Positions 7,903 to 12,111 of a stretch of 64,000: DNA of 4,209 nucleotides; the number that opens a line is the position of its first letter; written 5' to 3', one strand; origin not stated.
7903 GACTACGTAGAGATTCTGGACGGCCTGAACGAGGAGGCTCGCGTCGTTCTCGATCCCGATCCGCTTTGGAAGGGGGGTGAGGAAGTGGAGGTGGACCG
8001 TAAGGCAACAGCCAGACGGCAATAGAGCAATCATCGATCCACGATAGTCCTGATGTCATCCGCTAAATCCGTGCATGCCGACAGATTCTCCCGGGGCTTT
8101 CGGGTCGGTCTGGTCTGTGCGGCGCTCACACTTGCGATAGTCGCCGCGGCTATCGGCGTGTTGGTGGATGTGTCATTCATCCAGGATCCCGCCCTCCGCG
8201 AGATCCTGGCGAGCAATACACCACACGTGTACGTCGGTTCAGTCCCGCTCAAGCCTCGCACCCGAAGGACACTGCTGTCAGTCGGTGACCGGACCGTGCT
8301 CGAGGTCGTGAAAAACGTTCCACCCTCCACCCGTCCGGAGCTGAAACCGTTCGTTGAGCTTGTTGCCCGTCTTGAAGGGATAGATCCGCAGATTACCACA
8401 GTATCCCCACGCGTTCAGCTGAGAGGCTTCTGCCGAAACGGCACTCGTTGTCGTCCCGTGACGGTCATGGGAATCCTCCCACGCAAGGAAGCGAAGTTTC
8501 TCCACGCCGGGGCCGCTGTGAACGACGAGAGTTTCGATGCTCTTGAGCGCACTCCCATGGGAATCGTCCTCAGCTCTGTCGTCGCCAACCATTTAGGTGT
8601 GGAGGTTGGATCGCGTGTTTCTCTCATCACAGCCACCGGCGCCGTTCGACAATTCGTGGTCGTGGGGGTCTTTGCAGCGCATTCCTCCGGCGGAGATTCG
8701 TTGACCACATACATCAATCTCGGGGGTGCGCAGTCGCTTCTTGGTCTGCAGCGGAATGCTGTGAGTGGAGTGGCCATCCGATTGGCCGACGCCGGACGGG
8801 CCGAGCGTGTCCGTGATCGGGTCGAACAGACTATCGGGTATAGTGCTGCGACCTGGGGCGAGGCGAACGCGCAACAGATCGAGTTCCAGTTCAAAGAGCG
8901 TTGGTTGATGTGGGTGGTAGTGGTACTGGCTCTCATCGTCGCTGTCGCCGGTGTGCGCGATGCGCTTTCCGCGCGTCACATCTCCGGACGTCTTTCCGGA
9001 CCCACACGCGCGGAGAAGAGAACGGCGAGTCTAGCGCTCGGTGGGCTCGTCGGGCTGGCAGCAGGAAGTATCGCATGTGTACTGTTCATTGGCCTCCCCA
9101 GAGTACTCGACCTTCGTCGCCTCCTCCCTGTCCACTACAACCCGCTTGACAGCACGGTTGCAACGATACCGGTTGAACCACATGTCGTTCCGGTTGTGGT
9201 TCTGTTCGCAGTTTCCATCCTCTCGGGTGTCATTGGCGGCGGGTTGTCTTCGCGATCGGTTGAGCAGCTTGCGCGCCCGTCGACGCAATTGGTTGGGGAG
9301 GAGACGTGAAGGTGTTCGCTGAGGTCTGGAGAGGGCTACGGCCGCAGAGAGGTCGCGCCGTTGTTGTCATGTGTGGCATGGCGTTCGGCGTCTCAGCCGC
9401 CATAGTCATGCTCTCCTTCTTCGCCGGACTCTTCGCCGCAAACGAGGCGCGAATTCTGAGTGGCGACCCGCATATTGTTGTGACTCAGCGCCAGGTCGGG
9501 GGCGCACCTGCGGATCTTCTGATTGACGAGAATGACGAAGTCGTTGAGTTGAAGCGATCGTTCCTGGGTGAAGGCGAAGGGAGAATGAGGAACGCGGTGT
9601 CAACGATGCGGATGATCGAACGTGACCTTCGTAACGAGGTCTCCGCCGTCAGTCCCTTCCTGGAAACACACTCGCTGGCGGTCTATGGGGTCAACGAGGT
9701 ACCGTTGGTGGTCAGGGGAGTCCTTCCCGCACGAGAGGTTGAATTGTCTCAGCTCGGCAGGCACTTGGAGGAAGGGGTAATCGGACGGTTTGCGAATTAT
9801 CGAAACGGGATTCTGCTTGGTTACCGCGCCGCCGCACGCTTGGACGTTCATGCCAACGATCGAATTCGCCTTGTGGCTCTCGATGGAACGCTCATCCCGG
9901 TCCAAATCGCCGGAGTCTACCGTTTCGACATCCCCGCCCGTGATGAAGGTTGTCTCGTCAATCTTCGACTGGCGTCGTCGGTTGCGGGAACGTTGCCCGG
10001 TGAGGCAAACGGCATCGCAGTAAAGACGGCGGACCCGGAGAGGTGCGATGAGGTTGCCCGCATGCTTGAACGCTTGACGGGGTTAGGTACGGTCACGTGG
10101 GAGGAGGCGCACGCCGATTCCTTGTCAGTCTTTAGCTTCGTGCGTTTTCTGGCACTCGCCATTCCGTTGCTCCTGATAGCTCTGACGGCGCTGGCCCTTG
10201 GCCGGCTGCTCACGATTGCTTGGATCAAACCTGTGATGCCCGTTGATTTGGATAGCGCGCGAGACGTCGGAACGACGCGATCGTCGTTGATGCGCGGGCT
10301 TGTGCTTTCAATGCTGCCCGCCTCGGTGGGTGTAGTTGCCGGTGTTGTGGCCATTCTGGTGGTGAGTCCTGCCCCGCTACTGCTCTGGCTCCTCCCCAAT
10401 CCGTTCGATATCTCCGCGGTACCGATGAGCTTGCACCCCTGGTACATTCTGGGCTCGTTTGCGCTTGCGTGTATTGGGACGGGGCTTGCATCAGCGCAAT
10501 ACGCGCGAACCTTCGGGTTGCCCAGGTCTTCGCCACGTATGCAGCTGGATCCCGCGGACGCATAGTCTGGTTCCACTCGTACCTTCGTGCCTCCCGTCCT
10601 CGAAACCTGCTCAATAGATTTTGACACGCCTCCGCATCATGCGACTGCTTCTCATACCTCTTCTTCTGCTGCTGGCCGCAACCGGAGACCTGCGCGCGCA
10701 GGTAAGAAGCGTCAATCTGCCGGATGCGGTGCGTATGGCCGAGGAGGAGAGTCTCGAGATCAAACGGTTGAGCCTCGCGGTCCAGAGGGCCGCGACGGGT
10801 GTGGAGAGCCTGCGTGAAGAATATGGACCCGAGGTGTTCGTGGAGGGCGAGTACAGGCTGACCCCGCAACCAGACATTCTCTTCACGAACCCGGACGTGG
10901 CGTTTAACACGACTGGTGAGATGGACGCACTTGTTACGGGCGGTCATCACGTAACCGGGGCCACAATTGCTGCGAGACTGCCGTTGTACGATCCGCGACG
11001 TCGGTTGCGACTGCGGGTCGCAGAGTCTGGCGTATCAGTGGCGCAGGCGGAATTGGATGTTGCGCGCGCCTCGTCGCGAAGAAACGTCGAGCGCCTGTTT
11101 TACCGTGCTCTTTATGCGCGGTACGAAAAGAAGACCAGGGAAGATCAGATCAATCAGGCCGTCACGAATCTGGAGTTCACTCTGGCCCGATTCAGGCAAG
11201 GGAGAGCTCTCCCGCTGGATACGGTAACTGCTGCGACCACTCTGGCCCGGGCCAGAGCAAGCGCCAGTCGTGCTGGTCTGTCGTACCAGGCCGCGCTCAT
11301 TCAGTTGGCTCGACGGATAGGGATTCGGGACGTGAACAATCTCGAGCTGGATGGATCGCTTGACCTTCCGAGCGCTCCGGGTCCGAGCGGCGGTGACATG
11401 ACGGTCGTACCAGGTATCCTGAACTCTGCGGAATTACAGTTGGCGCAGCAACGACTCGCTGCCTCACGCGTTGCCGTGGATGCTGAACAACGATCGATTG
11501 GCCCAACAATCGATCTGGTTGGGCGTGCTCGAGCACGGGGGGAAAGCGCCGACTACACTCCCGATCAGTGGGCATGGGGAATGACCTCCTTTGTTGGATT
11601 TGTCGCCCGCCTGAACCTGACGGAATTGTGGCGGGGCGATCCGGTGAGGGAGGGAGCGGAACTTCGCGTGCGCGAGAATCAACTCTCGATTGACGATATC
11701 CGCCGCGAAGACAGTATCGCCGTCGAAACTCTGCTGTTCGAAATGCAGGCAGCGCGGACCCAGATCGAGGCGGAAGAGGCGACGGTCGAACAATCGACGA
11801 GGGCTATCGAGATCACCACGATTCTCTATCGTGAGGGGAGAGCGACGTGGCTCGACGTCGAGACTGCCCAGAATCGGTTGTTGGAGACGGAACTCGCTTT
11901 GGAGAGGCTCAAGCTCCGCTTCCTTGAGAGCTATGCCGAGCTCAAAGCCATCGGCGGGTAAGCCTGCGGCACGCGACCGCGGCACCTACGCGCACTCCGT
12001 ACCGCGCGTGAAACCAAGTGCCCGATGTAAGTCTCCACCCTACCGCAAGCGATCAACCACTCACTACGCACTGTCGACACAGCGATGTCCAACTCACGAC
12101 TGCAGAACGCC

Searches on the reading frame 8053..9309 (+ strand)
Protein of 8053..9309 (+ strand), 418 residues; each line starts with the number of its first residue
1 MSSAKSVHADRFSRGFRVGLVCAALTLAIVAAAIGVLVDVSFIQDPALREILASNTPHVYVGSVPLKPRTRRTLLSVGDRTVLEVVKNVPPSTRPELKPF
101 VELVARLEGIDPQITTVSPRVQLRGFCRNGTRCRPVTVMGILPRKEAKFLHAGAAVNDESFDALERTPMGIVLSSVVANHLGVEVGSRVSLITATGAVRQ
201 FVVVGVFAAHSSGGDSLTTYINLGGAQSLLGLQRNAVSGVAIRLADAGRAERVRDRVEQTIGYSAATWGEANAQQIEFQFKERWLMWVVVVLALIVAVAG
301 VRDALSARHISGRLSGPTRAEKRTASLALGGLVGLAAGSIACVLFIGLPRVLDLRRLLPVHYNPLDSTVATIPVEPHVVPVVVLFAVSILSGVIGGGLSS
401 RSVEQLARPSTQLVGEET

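Call 13: search_protein_families(library=pfam, proteins=[window:8053-9309:+])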
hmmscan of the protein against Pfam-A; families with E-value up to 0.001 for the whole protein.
window:8053-9309:+ (418 aa): 1 family
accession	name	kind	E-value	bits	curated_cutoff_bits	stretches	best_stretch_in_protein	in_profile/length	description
PF12704.14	MacB_PCD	-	3e-10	41.2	27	1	54-259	37-206/207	MacB-like periplasmic core domain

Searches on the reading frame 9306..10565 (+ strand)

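Call 13: search_protein_families(library=pfam, proteins=[window:9306-10565:+])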
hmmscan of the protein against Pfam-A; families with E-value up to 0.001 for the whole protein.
window:9306-10565:+ (419 aa): 1 family
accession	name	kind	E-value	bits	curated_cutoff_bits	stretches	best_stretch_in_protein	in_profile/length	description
PF12704.14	MacB_PCD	-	1.2e-15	58.8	27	1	20-256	3-206/207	MacB-like periplasmic core domain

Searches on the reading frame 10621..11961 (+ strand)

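Call 13: search_protein_families(library=pfam, proteins=[window:10621-11961:+])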
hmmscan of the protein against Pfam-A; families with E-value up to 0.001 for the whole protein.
window:10621-11961:+ (446 aa): 1 family
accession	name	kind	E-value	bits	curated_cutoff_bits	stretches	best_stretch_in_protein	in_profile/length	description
PF02321.23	OEP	-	1.7e-39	136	22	2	34-234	2-187/187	Outer membrane efflux protein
